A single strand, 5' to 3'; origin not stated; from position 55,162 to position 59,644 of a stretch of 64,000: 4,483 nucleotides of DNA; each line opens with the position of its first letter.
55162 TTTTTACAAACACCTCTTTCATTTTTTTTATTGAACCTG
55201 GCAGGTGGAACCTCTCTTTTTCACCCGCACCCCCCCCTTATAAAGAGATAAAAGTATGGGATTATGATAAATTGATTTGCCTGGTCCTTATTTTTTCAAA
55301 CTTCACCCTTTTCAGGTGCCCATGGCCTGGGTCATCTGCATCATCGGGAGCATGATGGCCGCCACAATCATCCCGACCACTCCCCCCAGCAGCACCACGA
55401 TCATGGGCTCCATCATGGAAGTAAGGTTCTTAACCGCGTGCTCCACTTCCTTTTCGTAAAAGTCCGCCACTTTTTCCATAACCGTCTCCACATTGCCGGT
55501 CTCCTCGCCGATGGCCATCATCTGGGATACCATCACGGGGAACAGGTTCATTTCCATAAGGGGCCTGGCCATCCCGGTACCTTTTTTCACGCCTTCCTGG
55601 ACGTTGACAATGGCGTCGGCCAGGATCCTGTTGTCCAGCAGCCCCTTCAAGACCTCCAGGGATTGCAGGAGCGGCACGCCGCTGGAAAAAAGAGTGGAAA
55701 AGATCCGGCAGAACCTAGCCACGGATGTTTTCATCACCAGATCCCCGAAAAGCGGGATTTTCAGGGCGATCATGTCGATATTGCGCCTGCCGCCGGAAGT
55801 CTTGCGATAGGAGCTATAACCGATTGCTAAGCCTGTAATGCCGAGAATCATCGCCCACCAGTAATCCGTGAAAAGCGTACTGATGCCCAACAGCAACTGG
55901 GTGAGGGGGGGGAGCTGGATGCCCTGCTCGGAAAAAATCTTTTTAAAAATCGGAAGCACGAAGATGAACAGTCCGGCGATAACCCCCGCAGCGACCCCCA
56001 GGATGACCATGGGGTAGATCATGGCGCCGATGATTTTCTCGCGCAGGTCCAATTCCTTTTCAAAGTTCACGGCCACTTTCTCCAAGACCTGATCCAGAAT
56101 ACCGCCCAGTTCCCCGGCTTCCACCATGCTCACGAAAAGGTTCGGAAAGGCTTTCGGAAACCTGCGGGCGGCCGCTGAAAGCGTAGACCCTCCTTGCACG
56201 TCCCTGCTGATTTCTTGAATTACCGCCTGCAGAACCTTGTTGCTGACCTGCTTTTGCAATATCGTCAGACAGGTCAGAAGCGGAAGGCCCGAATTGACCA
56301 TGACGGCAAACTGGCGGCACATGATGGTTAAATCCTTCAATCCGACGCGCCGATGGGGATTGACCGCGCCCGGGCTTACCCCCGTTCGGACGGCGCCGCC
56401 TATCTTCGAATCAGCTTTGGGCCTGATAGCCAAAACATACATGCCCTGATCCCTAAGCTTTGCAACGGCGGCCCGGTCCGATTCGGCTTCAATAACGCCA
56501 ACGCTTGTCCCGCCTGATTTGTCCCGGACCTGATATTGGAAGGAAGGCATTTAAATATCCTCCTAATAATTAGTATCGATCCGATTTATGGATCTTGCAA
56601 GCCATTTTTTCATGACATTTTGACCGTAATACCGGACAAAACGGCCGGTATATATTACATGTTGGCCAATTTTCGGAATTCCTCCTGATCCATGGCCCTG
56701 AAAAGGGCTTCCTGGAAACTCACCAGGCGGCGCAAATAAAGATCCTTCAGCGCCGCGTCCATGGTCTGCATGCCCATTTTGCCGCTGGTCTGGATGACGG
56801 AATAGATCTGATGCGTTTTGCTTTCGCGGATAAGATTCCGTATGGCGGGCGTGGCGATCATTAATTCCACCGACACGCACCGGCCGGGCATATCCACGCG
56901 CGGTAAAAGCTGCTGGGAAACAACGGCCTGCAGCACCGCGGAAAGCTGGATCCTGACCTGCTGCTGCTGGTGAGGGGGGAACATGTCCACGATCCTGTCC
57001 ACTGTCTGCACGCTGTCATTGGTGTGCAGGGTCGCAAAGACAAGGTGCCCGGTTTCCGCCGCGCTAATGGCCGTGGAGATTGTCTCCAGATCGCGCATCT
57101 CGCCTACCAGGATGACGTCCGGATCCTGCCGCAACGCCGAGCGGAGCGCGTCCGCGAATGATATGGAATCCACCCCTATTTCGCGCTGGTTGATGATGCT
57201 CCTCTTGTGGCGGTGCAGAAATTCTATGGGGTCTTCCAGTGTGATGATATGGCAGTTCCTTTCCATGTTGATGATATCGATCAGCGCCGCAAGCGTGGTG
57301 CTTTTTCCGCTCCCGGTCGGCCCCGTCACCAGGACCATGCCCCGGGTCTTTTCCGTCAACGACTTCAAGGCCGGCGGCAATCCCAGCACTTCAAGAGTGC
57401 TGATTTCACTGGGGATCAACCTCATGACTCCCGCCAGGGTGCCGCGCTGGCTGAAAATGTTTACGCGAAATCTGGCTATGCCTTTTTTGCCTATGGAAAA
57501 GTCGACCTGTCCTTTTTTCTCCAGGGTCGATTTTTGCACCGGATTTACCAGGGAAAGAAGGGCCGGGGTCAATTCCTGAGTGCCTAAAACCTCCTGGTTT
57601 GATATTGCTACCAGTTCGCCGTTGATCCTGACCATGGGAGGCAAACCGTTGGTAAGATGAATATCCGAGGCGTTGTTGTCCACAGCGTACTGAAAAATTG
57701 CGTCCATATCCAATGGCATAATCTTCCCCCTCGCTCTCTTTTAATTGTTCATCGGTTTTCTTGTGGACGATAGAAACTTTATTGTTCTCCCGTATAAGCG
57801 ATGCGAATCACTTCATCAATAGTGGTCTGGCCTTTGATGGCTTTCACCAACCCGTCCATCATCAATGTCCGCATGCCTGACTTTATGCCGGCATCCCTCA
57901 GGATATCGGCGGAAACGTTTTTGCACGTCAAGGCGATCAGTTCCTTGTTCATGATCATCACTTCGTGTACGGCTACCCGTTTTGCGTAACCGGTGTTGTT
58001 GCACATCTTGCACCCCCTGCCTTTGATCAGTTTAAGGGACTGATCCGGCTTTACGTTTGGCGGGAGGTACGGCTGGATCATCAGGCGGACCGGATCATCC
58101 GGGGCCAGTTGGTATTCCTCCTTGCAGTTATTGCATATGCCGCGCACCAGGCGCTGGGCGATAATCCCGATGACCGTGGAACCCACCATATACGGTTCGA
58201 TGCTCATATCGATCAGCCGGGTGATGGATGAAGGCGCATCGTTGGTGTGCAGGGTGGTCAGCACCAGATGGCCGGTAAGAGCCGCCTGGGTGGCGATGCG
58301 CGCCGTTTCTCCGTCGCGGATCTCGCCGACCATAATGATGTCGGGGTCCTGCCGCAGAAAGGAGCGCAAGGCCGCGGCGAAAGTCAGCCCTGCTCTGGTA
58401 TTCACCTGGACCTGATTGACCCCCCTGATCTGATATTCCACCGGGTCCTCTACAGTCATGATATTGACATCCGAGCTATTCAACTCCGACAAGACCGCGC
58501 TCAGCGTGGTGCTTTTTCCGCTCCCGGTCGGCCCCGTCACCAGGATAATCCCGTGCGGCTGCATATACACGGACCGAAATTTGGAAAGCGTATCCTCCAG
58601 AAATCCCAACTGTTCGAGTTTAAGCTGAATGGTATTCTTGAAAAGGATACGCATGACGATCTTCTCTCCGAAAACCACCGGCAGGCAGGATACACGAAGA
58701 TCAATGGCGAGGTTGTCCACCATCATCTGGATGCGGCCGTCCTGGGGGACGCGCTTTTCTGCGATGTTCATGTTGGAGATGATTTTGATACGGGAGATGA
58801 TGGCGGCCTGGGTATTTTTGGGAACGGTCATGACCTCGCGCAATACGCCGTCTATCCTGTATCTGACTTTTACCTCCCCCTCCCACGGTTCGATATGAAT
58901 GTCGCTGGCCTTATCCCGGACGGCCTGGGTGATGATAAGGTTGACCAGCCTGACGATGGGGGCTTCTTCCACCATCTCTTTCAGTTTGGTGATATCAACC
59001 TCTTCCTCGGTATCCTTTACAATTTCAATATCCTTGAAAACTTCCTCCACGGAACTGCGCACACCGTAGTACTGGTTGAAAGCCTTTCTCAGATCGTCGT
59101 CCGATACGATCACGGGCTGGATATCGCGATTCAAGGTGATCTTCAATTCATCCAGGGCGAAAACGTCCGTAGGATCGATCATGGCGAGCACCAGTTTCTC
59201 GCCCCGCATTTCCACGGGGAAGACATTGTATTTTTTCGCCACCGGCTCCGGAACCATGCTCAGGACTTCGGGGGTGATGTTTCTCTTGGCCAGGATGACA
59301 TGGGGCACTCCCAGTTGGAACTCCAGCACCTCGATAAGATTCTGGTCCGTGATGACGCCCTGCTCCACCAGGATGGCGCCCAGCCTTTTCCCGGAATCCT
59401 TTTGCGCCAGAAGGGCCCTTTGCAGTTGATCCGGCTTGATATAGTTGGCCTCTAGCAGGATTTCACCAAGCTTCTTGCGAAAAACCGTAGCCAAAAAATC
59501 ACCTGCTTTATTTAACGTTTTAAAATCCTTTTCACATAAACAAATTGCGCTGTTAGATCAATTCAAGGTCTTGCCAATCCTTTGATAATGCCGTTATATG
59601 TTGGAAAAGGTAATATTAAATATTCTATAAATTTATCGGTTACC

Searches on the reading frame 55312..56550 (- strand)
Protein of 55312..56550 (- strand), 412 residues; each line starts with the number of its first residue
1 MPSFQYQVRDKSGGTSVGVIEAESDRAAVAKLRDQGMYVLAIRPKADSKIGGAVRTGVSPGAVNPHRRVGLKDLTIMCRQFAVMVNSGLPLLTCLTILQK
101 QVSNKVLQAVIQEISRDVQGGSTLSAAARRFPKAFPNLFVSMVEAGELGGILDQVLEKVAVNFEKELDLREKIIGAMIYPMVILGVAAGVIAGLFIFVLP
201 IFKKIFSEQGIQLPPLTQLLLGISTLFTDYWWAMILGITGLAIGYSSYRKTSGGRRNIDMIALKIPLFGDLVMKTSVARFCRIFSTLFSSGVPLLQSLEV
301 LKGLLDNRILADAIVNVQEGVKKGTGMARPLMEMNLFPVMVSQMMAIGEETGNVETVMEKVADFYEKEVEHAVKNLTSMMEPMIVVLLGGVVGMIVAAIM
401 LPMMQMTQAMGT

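Call 6: search_protein_families(library=pfam, proteins=[window:55312-56550:-], max_evalue=0.01)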
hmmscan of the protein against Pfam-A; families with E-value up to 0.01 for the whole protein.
window:55312-56550:- (412 aa): 2 families
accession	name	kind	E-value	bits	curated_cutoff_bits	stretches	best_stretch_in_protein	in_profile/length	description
PF00482.28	T2SSF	-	1.7e-63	212.6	25.2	2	77-200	1-125/125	Type II secretion system (T2SS), protein F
PF00654.25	Voltage_CLC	-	0.00061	19.5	24.8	1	172-239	157-225/346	Voltage gated chloride channel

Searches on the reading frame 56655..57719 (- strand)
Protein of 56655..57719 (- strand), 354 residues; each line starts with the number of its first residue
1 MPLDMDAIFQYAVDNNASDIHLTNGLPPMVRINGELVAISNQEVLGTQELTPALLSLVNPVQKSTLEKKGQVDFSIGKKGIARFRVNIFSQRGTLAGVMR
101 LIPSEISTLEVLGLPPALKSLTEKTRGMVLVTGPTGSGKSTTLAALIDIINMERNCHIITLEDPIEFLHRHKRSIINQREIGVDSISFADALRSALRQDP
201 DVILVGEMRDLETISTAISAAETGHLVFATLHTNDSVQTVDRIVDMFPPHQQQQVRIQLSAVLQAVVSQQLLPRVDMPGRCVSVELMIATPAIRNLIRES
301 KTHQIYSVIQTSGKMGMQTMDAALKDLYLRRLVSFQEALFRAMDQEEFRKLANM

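Call 6: search_protein_families(library=pfam, proteins=[window:56655-57719:-], max_evalue=0.01)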
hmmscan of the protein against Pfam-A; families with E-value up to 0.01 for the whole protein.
window:56655-57719:- (354 aa): 16 families
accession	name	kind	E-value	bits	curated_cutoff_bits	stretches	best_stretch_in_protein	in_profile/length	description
PF00437.27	T2SSE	-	8e-53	179.8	24.9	1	5-279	12-285/370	Type II/IV secretion system protein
PF13555.12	AAA_29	-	3.7e-05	23.8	27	1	124-149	20-45/61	P-loop containing region of AAA domain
PF13401.12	AAA_22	-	5.6e-05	23.9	27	1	124-162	3-42/130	AAA domain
PF13191.12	AAA_16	-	9.8e-05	23.4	32.6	1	118-225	16-132/167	AAA ATPase domain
PF13604.12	AAA_30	-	0.00011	22.4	27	1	117-153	9-45/191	AAA domain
PF25199.1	nSTAND_NTPase5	-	0.00022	21.5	34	1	121-172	36-87/145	Novel STAND NTPase 5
PF06414.18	Zeta_toxin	-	0.00043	20.2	22.3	1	123-179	13-68/199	Zeta toxin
PF20720.3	nSTAND3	-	0.0012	19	27.2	1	124-168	15-58/155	Novel STAND NTPase 3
PF03266.21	NTPase_1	-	0.0013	19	23.9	0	129-151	2-24/168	NTPase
PF01935.23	DUF87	-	0.0026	18.3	23.2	1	130-190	27-96/220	Helicase HerA, central domain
PF13173.12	AAA_14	-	0.0026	18.2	27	1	127-173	3-49/129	AAA domain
PF13476.12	AAA_23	-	0.0037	18.4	27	1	126-146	19-39/201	AAA domain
PF03029.23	ATP_bind_1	-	0.0037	17.5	27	1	131-162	1-33/240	Conserved hypothetical ATP binding protein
PF01580.24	FtsK_SpoIIIE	-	0.0057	16.6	24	0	127-147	40-60/221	FtsK/SpoIIIE family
PF00265.24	TK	-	0.0093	16.3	20.6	0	129-245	4-125/176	Thymidine kinase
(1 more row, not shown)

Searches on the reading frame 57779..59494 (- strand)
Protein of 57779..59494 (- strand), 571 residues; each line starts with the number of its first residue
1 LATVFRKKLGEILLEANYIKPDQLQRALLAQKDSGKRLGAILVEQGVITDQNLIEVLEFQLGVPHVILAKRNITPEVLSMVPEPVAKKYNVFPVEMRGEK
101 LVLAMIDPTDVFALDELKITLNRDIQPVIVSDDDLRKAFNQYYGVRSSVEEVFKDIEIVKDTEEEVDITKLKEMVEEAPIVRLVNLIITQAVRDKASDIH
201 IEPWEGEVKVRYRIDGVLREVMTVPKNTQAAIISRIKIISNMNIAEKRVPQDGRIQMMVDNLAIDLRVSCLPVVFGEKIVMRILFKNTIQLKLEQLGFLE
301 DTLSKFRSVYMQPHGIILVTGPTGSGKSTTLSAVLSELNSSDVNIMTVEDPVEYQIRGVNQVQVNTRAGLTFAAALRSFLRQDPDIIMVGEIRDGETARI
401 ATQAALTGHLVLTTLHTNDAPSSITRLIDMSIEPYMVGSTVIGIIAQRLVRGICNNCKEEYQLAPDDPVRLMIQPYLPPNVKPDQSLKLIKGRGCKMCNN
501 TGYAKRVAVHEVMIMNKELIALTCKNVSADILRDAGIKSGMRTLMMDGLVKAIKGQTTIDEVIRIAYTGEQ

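Call 6: search_protein_families(library=pfam, proteins=[window:57779-59494:-], max_evalue=0.01)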
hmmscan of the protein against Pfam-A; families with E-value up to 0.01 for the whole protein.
window:57779-59494:- (571 aa): 17 families
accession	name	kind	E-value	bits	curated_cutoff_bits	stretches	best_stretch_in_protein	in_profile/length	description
PF00437.27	T2SSE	-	5.2e-136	453.6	24.9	1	175-564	3-370/370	Type II/IV secretion system protein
PF05157.20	MshEN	-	4.9e-21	74.9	23.1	1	61-146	1-87/90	MshEN domain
PF25199.1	nSTAND_NTPase5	-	1.4e-05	25.4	34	1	313-359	40-87/145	Novel STAND NTPase 5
PF13555.12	AAA_29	-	1.5e-05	25.1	27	1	303-335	12-43/61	P-loop containing region of AAA domain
PF13401.12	AAA_22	-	2.7e-05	24.9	27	1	314-352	5-43/130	AAA domain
PF13191.12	AAA_16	-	4.9e-05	24.3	32.6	1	298-365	11-64/167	AAA ATPase domain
PF01637.24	ATPase_2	-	0.0012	19.1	33.2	0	311-368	17-74/225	ATPase domain predominantly from Archaea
PF03266.21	NTPase_1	-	0.0014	18.9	23.9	0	317-345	2-30/168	NTPase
PF20720.3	nSTAND3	-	0.0015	18.7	27.2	0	312-353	15-56/155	Novel STAND NTPase 3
PF12775.13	AAA_7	-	0.0017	18.3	25.8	1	309-348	28-67/181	P-loop containing dynein motor region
PF06414.18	Zeta_toxin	-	0.0021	18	22.3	0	316-361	18-63/199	Zeta toxin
PF13476.12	AAA_23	-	0.0023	19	27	1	314-334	19-39/201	AAA domain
PF00005.33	ABC_tran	-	0.0045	18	25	0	309-345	6-42/137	ABC transporter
PF00004.35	AAA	-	0.0052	17.7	21.2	0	317-393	1-67/131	ATPase family associated with various cellular activities (AAA)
PF13514.12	AAA_27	-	0.0061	16.6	22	0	290-335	5-47/206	AAA domain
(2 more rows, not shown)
